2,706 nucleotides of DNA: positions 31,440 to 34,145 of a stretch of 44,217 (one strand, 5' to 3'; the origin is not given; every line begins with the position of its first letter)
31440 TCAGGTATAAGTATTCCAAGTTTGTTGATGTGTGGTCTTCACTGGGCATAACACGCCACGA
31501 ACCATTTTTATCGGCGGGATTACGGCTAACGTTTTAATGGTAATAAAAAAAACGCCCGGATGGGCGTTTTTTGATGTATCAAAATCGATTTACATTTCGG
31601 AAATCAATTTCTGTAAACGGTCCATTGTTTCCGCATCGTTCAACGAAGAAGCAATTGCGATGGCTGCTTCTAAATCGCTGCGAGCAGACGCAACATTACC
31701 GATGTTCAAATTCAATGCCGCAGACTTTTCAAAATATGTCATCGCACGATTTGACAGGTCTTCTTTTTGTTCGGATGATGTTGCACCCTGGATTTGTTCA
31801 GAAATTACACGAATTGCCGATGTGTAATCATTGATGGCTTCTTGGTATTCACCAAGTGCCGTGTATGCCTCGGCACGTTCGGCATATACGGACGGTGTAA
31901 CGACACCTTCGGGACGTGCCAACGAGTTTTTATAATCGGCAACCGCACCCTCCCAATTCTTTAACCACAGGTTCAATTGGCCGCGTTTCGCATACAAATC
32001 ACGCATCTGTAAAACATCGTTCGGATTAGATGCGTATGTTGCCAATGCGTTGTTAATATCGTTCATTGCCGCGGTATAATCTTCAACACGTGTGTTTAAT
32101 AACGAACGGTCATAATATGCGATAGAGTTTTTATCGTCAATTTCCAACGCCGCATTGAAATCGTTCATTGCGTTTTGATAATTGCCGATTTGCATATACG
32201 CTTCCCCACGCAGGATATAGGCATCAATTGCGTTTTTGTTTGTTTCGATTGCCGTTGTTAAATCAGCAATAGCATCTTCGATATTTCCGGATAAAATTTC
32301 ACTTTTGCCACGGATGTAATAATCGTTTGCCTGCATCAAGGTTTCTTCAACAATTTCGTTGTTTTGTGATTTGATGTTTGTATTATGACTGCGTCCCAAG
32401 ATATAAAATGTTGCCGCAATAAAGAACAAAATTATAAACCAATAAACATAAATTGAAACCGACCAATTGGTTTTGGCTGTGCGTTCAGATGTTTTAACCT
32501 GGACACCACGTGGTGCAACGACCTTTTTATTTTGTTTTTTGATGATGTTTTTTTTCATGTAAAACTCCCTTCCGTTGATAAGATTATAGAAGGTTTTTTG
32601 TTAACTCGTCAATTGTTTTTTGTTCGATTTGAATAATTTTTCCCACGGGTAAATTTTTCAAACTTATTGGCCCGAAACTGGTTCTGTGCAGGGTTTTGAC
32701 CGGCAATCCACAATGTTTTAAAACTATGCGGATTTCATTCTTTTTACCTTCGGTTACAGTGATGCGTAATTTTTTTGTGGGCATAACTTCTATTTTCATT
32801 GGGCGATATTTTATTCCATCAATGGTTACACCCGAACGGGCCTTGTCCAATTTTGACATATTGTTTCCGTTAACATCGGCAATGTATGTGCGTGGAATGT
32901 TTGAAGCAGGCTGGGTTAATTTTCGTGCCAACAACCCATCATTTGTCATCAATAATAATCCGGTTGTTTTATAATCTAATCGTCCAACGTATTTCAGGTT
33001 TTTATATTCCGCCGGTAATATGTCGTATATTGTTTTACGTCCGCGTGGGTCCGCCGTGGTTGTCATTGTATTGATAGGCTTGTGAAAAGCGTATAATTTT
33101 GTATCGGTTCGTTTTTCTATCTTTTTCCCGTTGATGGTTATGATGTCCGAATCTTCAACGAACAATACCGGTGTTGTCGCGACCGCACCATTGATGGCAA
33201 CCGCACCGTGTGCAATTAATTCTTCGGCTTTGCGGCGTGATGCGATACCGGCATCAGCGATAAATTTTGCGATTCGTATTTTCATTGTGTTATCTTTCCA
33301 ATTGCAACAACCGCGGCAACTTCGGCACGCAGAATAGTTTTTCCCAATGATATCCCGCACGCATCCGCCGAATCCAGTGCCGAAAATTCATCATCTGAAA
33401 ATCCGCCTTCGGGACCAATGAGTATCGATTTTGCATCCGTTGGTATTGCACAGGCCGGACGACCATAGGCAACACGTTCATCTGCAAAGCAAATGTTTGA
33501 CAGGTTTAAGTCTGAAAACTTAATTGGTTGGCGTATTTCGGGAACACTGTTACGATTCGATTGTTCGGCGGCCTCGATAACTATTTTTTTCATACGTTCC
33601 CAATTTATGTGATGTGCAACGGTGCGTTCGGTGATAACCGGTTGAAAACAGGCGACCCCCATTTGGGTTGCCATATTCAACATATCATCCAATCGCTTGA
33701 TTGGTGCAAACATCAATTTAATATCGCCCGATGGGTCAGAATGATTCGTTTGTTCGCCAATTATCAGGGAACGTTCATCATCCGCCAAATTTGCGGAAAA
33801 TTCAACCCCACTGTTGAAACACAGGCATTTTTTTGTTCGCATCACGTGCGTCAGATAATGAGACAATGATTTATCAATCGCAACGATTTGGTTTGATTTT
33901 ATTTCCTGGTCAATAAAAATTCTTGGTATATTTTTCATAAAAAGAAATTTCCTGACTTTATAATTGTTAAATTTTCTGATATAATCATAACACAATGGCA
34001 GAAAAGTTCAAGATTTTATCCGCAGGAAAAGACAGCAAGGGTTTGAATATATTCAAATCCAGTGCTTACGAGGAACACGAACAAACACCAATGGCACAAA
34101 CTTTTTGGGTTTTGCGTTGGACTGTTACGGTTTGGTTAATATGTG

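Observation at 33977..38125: Orphan VirD4/TraG-type coupling ATPase in a tight operon with two envelope lipoproteins, with no other T4SS or relaxase genes in 44 kb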

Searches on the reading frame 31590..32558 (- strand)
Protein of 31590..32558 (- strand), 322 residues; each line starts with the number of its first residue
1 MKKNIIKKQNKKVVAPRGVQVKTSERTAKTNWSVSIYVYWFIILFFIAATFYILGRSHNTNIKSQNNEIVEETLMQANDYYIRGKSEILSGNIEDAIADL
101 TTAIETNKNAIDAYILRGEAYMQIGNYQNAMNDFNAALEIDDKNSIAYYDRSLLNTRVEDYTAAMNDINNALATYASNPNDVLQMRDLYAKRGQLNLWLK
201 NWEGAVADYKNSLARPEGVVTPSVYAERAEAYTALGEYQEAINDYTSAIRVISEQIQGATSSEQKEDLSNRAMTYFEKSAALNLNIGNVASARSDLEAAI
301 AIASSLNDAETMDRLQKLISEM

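Call 10: search_protein_families(library=pfam, proteins=[window:31590-32558:-], max_evalue=0.00001)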
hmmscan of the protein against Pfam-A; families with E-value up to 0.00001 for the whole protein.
window:31590-32558:- (322 aa): 12 families
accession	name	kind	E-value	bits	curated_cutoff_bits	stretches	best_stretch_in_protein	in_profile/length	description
PF00515.34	TPR_1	-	2e-20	72.1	27.8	1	112-144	2-34/34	Tetratricopeptide repeat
PF07719.23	TPR_2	-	2.2e-20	71.4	27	1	112-144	2-34/34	Tetratricopeptide repeat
PF13371.12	TPR_9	-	2.4e-16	60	35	0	111-149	29-67/73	Tetratricopeptide repeat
PF13181.12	TPR_8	-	8.3e-14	51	25.7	1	112-144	2-34/34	Tetratricopeptide repeat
PF13414.12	TPR_11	-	2.7e-11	43.4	26.8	0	84-125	1-42/42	TPR repeat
PF13432.12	TPR_16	-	8.6e-11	42.5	32.7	1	90-144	10-64/65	Tetratricopeptide repeat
PF13428.12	TPR_14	-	5.7e-10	39.3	23.5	0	112-149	2-39/44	Tetratricopeptide repeat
PF13424.12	TPR_12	-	7.1e-09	36.2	30.1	0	224-277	5-57/77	Tetratricopeptide repeat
PF14559.12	TPR_19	-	1.5e-08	35.3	25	0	89-148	3-61/68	Tetratricopeptide repeat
PF25575.1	TPR_BSK1_C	-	8.9e-07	29.3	42.2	0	190-253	46-108/118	Serine/threonine-protein kinase BSK1-like, TPR repeats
PF13431.12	TPR_17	-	4.4e-06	27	24.4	0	101-130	3-32/34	Tetratricopeptide repeat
PF10516.15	SHNi-TPR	-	8.2e-06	25.7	21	0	114-140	4-30/38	SHNi-TPR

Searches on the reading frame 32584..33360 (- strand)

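Call 10: search_protein_families(library=pfam, proteins=[window:32584-33360:-], max_evalue=0.00001)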
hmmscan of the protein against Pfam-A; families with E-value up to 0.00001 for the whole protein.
window:32584-33360:- (258 aa): 2 families
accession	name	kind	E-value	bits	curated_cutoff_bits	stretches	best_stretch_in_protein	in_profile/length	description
PF00849.27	PseudoU_synth_2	-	2.4e-17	64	26.8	1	89-216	2-152/152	RNA pseudouridylate synthase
PF01479.30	S4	-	1.1e-10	41.5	22.8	1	29-74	2-48/48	S4 domain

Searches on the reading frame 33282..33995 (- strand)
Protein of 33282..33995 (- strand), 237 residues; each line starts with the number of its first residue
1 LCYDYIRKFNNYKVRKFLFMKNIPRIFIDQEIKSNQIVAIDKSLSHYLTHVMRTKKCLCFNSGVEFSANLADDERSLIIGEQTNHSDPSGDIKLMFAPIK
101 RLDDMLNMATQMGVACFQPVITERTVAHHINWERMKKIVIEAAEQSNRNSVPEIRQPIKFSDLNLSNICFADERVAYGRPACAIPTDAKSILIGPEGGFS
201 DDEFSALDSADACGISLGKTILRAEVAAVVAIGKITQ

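Call 10: search_protein_families(library=pfam, proteins=[window:33282-33995:-], max_evalue=0.00001)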
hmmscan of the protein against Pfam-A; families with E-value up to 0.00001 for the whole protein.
window:33282-33995:- (237 aa): 1 family
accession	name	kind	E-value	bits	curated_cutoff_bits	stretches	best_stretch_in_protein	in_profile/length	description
PF04452.19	Methyltrans_RNA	-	5.4e-33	114.3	23.9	1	91-234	6-163/165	RNA methyltransferase domain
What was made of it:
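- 33282..33938 (-): rsmE (16S rRNA methyltransferase), the invariant divergent neighbour of the T4CP. Its real start is the ATG at 33938, which leaves a 56-nt shared intergenic region. PF04452 at 114 bits (call 10).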
